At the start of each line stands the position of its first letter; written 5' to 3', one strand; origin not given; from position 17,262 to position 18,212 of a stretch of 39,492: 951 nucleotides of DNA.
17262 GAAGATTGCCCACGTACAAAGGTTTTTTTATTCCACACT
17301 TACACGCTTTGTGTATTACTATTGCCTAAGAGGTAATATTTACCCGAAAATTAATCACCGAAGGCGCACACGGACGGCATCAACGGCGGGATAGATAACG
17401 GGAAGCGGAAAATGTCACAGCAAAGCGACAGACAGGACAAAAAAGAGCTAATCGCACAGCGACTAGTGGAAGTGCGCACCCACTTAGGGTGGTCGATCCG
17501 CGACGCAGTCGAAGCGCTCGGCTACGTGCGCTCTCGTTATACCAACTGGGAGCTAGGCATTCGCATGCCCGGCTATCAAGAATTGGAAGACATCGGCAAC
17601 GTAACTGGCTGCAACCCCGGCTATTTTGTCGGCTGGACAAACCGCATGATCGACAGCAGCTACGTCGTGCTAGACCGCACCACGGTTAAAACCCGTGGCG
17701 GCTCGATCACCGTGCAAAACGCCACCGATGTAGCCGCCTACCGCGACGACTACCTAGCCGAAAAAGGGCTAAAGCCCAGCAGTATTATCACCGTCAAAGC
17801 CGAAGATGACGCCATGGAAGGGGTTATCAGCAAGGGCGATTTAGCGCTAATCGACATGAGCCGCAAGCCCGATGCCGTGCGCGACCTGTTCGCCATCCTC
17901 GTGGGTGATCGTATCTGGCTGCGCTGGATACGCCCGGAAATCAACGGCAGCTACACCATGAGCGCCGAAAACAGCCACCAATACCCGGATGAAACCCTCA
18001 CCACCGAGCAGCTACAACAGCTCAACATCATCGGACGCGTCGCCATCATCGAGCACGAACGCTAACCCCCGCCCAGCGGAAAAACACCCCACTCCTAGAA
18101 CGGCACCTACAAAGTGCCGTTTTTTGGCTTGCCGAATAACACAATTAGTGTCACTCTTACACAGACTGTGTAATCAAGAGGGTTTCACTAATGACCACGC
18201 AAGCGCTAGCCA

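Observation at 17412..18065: CI-type repressor keeps the S24 fold but has lost both catalytic residues and the cleavage dipeptide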

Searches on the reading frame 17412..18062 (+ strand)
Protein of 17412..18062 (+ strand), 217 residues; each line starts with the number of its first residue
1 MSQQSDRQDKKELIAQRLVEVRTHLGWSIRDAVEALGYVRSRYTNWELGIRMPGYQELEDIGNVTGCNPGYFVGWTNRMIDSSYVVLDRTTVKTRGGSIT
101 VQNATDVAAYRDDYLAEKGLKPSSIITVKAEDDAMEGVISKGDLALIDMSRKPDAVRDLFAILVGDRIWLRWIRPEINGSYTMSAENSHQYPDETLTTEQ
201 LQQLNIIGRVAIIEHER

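Call 3: search_protein_families(library=pfam, proteins=[window:17412-18062:+], max_evalue=10)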
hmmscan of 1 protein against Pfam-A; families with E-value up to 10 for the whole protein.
window:17412-18062:+ (217 aa): 4 families
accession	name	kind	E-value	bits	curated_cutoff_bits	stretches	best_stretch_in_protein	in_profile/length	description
PF00717.28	Peptidase_S24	-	1.4e-09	38.1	23.3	1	100-210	14-115/116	Peptidase S24-like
PF12844.13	HTH_19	-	1.2e-06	28.7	30.2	1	16-71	2-57/64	Helix-turn-helix domain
PF13560.12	HTH_31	-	5.1e-06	27.1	27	1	15-67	3-56/64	Helix-turn-helix domain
PF01381.28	HTH_3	-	8.3e-06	26.2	23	1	20-72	3-55/55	Helix-turn-helix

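Call 4: search_protein_families(library=phrogs, proteins=[window:17412-18062:+], max_evalue=0.1)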
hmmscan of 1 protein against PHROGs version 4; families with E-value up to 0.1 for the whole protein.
window:17412-18062:+ (217 aa): 9 families
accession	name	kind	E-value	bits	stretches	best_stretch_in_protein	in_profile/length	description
phrog_4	-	transcription regulation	1.8e-22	80.9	1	9-211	132-333/400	transcriptional repressor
phrog_6201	-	transcription regulation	2e-11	44.9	1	101-212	3-113/121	CI-like repressor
phrog_8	-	transcription regulation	1.4e-09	38.9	1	13-84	76-147/346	transcriptional regulator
phrog_2328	-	transcription regulation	8e-06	26.7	1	6-69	8-71/128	transcriptional repressor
phrog_2967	-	transcription regulation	1.2e-05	26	1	8-80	5-77/225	transcriptional regulator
phrog_811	-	DNA, RNA and nucleotide metabolism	0.0028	18.2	1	121-213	44-131/140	UmuD-like protein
phrog_2439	-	transcription regulation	0.054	13.3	1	11-76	5-70/367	transcriptional regulator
phrog_28488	-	unknown function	0.066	14.5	0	78-133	27-82/82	-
phrog_3037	-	transcription regulation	0.091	13.6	0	3-67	7-69/189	transcriptional repressor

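Call 5: search_solved_structures(query=window:17412-18062:+, max_evalue=10, show_alignments=5)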
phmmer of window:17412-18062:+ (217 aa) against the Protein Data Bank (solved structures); distinct sequences matched with E-value up to 10: 6.
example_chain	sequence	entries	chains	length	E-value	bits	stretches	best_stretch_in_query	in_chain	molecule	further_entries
9iaq_A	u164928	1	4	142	0.0088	18.9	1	16-77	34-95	HTH cro/C1-type domain-containing protein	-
8tac_A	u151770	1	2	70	0.029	17.2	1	13-69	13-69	DBP48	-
2arf_A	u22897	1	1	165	0.12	15.2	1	151-193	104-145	WILSON DISEASE ATPASE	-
7t8i_A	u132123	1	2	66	0.18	14.6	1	14-74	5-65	Phage element (ICEBs1)transcriptional regulator (Xre family)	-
2koy_A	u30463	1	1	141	1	12.2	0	155-194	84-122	Copper-transporting ATPase 2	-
5bq7_A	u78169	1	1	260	1.2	12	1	26-110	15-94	Fab 5F-10-Heavy Chain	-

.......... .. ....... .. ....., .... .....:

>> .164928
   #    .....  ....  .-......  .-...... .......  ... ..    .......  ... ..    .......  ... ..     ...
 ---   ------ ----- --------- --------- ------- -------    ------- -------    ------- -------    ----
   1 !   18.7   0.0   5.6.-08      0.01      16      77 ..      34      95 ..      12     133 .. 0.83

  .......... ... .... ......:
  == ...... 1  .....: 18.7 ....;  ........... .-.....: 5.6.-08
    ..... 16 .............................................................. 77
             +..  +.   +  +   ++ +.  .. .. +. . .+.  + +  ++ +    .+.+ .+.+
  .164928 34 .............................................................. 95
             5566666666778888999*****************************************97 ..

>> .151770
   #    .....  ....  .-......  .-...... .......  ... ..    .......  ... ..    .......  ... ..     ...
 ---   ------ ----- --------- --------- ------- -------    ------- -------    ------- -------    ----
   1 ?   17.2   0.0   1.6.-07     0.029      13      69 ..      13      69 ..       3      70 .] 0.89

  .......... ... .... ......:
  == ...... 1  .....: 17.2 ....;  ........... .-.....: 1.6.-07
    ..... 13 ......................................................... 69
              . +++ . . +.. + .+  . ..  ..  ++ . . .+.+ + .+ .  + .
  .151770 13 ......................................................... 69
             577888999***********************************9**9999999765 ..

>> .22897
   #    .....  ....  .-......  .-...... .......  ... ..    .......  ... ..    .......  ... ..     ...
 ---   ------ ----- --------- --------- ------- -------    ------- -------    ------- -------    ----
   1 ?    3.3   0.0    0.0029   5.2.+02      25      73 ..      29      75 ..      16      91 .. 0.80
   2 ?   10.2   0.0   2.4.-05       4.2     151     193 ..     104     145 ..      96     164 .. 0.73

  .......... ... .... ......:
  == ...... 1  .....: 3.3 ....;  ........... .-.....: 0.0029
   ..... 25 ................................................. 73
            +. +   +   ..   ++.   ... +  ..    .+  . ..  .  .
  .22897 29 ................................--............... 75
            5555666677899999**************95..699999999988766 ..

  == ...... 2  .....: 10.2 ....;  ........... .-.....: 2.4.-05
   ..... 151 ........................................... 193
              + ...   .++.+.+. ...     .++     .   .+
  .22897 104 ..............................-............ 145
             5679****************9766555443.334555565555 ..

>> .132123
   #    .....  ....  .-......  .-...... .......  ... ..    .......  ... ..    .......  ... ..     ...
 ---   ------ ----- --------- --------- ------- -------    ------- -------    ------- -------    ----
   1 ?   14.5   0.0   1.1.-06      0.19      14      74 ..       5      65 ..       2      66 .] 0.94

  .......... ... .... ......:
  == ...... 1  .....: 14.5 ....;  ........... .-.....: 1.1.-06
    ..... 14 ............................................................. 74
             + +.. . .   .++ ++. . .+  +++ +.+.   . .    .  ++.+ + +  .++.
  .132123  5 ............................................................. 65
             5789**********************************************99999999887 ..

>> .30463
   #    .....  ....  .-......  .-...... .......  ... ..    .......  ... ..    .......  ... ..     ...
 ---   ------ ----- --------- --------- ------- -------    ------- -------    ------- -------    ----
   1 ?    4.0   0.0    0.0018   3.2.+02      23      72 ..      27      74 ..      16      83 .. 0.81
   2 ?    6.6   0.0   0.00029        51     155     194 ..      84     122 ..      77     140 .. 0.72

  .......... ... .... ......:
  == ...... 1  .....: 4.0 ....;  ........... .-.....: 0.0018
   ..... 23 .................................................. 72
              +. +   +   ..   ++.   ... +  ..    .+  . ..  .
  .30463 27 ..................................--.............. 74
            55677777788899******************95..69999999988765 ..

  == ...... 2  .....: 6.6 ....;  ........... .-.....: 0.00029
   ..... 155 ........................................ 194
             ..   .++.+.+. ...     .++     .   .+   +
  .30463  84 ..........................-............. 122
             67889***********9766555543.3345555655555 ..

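Call 6: find_homologous_proteins(query=window:17412-18062:+, max_evalue=0.001)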
Query window:17412-18062:+ (217 aa): 18 proteins with E <= 0.001 among 218 candidates.
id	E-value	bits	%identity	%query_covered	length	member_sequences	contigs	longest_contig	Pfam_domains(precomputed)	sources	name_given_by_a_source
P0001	3.8e-137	473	98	100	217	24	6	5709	PF12844.14,PF00717.29,PF01381.29,PF13560.13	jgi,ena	-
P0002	1.3e-112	393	81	100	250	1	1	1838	PF12844.14,PF00717.29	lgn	-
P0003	6.8e-100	351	71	97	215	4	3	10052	PF12844.14,PF00717.29,PF01381.29,PF13560.13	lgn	-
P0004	5.8e-99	348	72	97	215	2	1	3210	PF12844.14,PF00717.29,PF01381.29,PF13560.13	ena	-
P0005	1.1e-66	242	53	94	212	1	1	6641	PF12844.14,PF00717.29,PF01381.29,PF13560.13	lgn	-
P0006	1.6e-61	226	48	96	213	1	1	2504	PF12844.14,PF00717.29,PF01381.29,PF13560.13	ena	-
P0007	3.4e-57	211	50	97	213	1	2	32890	PF12844.14,PF00717.29,PF01381.29,PF13560.13,PF13443.13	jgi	jgi:transcriptional regulator with XRE-family HTH domain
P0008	1.6e-55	206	47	96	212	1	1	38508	PF12844.14,PF00717.29,PF01381.29,PF13560.13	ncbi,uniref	ncbi:LexA family transcriptional regulator [Halomonas sp. H33-56]|uniref:XRE family transcriptional 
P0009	8.4e-55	204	48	94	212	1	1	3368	PF12844.14,PF00717.29,PF01381.29,PF13560.13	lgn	-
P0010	1.5e-54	203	48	94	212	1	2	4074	PF12844.14,PF00717.29,PF01381.29,PF13560.13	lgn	-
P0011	1.7e-54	203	49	94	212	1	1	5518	PF12844.14,PF00717.29,PF01381.29,PF13560.13,PF13443.13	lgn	-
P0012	4.2e-54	201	48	94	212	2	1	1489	PF12844.14,PF00717.29,PF01381.29,PF13560.13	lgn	-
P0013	1.4e-50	190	45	94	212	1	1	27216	PF12844.14,PF00717.29,PF01381.29,PF13560.13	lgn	-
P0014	9.4e-44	168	38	98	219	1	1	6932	PF12844.14,PF00717.29,PF01381.29,PF13560.13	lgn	-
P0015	1.6e-43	167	40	96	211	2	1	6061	PF12844.14,PF00717.29,PF01381.29,PF13560.13,PF13443.13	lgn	-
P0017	1.3e-29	121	36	95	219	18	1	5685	PF00717.29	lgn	-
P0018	6.9e-28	116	33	93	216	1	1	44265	PF12844.14,PF00717.29,PF01381.29,PF13560.13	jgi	-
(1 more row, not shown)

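Call 9: search_solved_structures(query=A1, max_evalue=10, show_alignments=5)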
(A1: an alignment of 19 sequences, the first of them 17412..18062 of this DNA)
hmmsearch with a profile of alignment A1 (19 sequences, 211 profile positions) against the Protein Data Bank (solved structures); distinct sequences matched with E-value up to 10: 63 (the best 60 are shown).
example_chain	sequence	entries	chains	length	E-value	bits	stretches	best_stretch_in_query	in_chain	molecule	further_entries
9iaq_A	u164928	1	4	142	5e-12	49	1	10-75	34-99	HTH cro/C1-type domain-containing protein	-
7t8i_A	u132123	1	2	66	1.5e-10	44.2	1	8-68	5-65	Phage element (ICEBs1)transcriptional regulator (Xre family)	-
9sf2_A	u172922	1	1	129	6.3e-09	38.8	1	11-67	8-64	Transcriptional regulator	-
8tac_A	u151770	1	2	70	1.1e-06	31.4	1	6-62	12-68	DBP48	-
3qq6_A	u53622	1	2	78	7.9e-06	28.7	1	4-63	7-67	HTH-type transcriptional regulator sinR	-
6rnz_A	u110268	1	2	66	2.9e-05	26.8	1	8-62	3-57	HTH-type transcriptional regulator DdrOC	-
5tn0_A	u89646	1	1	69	4.3e-05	26.3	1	8-63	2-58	HTH-type transcriptional regulator SinR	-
1b0n_A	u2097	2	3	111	8.9e-05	25.3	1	8-66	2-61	PROTEIN (SINR PROTEIN) | HTH-TYPE TRANSCRIPTIONAL REGULATOR SINR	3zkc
6jq1_A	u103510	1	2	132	0.0001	25.1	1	7-60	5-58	Transcriptional regulator, XRE family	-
1adr_A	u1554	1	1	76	0.00011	25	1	6-67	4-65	P22 C2 REPRESSOR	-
2r1j_L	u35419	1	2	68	0.00013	24.7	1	6-67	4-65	Repressor protein C2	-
7t5u_A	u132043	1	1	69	0.00013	24.7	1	7-67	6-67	Helix-turn-helix domain-containing protein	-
3jxb_C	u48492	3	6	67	0.00015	24.5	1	6-67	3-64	Repressor protein C2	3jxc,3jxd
6rmq_A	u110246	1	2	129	0.00017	24.4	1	8-62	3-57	HTH-type transcriptional regulator DdrOC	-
6rnx_A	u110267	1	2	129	0.00017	24.4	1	8-62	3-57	HTH-type transcriptional regulator DdrOC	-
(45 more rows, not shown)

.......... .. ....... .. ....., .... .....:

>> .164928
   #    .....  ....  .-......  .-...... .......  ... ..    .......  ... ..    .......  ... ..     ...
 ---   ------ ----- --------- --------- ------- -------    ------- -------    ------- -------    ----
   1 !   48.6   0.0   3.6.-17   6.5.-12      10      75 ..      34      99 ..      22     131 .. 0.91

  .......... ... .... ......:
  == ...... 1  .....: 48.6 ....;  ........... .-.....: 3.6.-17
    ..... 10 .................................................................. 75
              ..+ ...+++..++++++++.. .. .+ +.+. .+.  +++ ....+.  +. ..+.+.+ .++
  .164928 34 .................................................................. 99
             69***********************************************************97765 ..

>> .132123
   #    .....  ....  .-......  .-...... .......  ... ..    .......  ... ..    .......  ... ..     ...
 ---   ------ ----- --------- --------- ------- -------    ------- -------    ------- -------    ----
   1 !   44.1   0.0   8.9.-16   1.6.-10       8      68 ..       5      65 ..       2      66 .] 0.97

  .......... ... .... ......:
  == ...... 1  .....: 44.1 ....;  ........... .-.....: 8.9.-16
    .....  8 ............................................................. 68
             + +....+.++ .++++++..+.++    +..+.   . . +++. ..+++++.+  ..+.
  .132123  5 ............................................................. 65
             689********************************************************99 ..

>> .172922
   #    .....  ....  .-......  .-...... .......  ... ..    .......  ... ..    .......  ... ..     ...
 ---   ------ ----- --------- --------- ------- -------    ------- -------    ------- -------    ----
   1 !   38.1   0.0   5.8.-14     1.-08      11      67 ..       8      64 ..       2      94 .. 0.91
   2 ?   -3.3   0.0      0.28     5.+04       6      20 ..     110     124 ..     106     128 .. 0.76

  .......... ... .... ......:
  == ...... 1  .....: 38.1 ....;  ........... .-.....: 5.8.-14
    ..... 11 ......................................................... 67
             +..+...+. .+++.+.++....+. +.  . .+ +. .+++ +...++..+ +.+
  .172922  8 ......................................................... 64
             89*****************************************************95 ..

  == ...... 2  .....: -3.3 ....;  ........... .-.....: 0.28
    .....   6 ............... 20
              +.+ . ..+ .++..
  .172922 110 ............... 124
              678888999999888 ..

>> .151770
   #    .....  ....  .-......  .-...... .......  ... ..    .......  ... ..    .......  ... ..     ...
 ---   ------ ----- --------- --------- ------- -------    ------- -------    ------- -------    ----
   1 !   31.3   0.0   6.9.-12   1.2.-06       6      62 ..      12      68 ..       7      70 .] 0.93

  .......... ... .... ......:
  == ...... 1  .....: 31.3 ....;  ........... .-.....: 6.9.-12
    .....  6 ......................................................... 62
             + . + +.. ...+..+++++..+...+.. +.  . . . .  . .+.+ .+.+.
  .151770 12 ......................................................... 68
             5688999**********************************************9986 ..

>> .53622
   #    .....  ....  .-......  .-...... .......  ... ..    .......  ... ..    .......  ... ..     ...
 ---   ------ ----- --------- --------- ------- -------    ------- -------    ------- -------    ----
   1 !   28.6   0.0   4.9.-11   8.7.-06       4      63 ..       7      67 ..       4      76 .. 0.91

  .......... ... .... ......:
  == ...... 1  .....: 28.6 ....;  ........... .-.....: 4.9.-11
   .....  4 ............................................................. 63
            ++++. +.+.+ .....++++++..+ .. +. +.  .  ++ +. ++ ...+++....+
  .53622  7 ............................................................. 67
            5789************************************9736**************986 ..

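Call 22: predict_structure(alignment_id=A1)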
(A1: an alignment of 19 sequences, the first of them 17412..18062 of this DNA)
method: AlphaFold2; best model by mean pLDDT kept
length: 217 residues; sequences in the alignment: 19
mean_pLDDT: 88.6   pTM: 0.61
mean pLDDT of the five models: 88.6, 87.5, 85.7, 84.8, 76.9
residues with pLDDT >= 90: 127; 70-90: 78; 50-70: 12; < 50: 0
segments of 3 or more residues with pLDDT < 50: none
pLDDT, mean of each block of 10 residues (from residue 1): 69 94 93 94 95 90 86 81 76 88 91 87 91 92 94 79 94 91 92 92 91 89
secondary structure, 60 per line:
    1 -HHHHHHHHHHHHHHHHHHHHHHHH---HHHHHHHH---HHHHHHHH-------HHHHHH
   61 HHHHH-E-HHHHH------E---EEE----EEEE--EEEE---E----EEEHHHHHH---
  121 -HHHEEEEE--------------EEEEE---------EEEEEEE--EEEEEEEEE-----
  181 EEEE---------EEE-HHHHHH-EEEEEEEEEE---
elements in order: H2-25 H29-36 H40-47 H55-65 H69-73 E84-86 E91-94 E97-100 E109-111 H112-117 E125-129 E144-148 E158-164 E167-175 E181-184 E194-196 H198-203 E205-214

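Call 27: fold_search(model_id=the predicted structure, library=pdb)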
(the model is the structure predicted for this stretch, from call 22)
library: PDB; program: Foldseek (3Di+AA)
matches with E <= 10: 795; with E <= 0.001: 18
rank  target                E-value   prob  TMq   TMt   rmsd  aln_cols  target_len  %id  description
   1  7jvt_D                1.1e-06  1.00  0.45  0.48   8.6       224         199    8  Crystal structure of a lambda-186 hybrid repressor (released 2021-09-08)
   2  3k2z_B                3.5e-06  1.00  0.43  0.47  12.3       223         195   13  Crystal structure of a LexA protein from Thermotoga maritima (released 2010-10-06)
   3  7jvt_C                6.9e-06  1.00  0.48  0.51   8.2       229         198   10  Crystal structure of a lambda-186 hybrid repressor (released 2021-09-08)
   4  2fjr_A                1.1e-05  1.00  0.31  0.35  15.8       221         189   10  Crystal Structure of Bacteriophage 186 (released 2006-06-13)
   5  3k2z_A                1.2e-05  1.00  0.48  0.53  10.6       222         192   16  Crystal structure of a LexA protein from Thermotoga maritima (released 2010-10-06)
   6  6a2q                  1.9e-05  1.00  0.35  0.71   2.5        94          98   15  Mycobacterium tuberculosis LexA C-domain I (released 2019-01-23)
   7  6a2s_A                3.6e-05  1.00  0.36  0.73   2.2        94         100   16  Mycobacterium tuberculosis LexA C-domain S160A (released 2019-01-23)
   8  1ay9_A                3.6e-05  1.00  0.39  0.72   6.6       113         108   24  WILD-TYPE UMUD' FROM E. COLI (released 1998-01-28)
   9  3bdn_A                7.1e-05  1.00  0.42  0.39  14.2       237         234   14  Crystal Structure of the Lambda Repressor (released 2008-04-15)
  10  6a2r_A                8.4e-05  1.00  0.35  0.71   2.6        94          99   15  Mycobacterium tuberculosis LexA C-domain II (released 2019-01-23)
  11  1umu_A                1.2e-04  1.00  0.39  0.75   6.6       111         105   24  STRUCTURE DETERMINATION OF UMUD' BY MAD PHASING OF THE SELENOMETHIONYL PROTEIN (released 1996-08-01)
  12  6a2t                  2.3e-04  1.00  0.33  0.68   3.0        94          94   15  Mycobacterium tuberculosis LexA C-domain K197A (released 2019-01-23)
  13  1umu_B                2.9e-04  1.00  0.39  0.73   6.5       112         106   24  STRUCTURE DETERMINATION OF UMUD' BY MAD PHASING OF THE SELENOMETHIONYL PROTEIN (released 1996-08-01)
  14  9iaq_A                3.1e-04  1.00  0.34  0.60   3.1        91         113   21  Arbitrium controls lysis-lysogeny through the activation of a small antirepressor protein in the majority of arbitrium (released 2026-01-14)
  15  9iaq_D                3.5e-04  1.00  0.30  0.53   4.8        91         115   21  Arbitrium controls lysis-lysogeny through the activation of a small antirepressor protein in the majority of arbitrium (released 2026-01-14)
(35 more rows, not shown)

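Call 42: search_dna_similar(query=window:17412-18062:+, collection=plasmids, mode=protein, max_rows=25)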
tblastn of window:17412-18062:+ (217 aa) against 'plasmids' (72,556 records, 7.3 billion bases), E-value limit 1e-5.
Records with a match: 26; places in all: 28; records where one place covers at least 80% of the query: 22.
Best place of each record, by identity: 90-95% 1; <60% 25.
By first word of the organism name: Vibrio 9; Pseudomonas 6; Aeromonas 2; Serratia 2; Ralstonia 2; Halomonas 1; Edwardsiella 1; Delftia 1; Spartinivicinus 1; Rhizobium 1.
By predicted mobility (MOB-suite, as given by PLSDB): non-mobilizable 25; conjugative 1.
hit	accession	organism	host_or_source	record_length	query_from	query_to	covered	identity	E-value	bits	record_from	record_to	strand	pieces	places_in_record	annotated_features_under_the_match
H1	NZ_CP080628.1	Halomonas qaidamensis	cell culture,Xiaochaidan Salt Lake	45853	1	217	100%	92.6%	7e-131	412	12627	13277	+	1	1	S24 family peptidase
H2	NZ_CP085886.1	Pseudomonas sp. HN2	Pure culture,rhizosphere soil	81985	9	217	96%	38.8%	1e-37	145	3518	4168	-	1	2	LexA family transcriptional regulator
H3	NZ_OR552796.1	Aeromonas caviae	-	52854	9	217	96%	37.1%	1e-43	162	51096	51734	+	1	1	LexA family transcriptional regulator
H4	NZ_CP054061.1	Edwardsiella ictaluri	cell culture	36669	9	217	96%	37.1%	6e-43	160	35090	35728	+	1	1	LexA family transcriptional regulator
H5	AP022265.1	Aeromonas veronii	-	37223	9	217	96%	37.1%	8e-43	160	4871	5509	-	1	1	hypothetical protein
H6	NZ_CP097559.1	Pseudomonas aeruginosa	pure culture,plastic surface of ...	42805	9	217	96%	36.1%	2e-32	130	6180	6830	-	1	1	S24 family peptidase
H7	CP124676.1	Pseudomonas aeruginosa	Homo sapiens,urine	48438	9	217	96%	36.1%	2e-32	130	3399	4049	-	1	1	S24 family peptidase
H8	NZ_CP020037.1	Vibrio parahaemolyticus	Penaeus vannamei,bacteria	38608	11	213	92%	36.4%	1e-28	151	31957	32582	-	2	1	helix-turn-helix transcriptional regulator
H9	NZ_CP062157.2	Pseudomonas lundensis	cell culture,meltwater pond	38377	4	217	99%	33.3%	9e-30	122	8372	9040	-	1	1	S24 family peptidase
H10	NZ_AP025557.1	Delftia lacustris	-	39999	9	217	96%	32.3%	3e-30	124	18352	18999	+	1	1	S24 family peptidase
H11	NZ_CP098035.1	Vibrio alginolyticus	Penaeus vannamei,cell culture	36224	11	209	92%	30.4%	2e-22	101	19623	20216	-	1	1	LexA family transcriptional regulator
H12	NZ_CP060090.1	Vibrio parahaemolyticus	Penaeus vannamei,whole ...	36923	11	209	92%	29.4%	1e-20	96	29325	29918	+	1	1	LexA family transcriptional regulator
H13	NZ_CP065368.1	Vibrio cyclitrophicus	whole organism,kelp frond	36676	11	209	92%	29.4%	8e-19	91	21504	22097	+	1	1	LexA family transcriptional regulator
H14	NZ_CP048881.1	Spartinivicinus ruber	-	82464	14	217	94%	27.7%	1e-18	91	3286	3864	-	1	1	LexA family transcriptional regulator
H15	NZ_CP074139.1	Serratia sp. JSRIV006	river water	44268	12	213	93%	27.4%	7e-7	56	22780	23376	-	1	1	helix-turn-helix transcriptional regulator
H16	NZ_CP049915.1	Vibrio sp. HDW18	Anodonta arcaeformis,single bacterial ...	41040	7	209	94%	26.9%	2e-10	67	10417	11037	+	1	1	S24/S26 family peptidase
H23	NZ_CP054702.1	Vibrio alginolyticus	Penaeus monodon,cell culture,post ...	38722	6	210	94%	22.5%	5e-14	77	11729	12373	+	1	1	helix-turn-helix domain-containing protein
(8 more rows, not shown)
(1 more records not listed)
